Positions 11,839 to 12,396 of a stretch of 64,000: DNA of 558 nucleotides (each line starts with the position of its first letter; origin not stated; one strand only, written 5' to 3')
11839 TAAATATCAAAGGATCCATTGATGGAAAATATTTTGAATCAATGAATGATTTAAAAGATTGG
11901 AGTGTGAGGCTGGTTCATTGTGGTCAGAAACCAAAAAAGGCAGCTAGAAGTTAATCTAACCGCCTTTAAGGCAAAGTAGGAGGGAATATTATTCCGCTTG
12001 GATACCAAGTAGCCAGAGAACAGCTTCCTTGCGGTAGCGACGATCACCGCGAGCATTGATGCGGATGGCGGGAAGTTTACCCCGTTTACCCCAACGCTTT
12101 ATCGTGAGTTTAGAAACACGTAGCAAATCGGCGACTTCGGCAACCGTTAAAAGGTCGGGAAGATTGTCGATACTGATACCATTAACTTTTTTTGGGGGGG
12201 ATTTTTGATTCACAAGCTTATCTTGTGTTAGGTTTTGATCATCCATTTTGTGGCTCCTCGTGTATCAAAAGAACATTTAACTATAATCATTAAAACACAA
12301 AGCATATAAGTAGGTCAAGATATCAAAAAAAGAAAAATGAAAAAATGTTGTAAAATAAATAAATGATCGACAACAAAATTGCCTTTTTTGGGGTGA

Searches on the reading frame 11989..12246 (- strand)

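Call 96: search_protein_families(library=pfam, proteins=[window:11989-12246:-], max_evalue=0.01)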
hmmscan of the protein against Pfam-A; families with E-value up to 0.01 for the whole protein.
window:11989-12246:- (85 aa): 3 families
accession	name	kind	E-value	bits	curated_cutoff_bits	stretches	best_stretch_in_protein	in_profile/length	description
PF12728.13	HTH_17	-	5.7e-11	42.9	27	1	32-76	1-43/51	Helix-turn-helix domain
PF13411.12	MerR_1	-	6.5e-10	39.4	21.6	1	34-83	2-50/69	MerR HTH family regulatory protein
PF00376.29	MerR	-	1.7e-07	31.4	28.2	1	34-71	1-38/38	MerR family regulatory protein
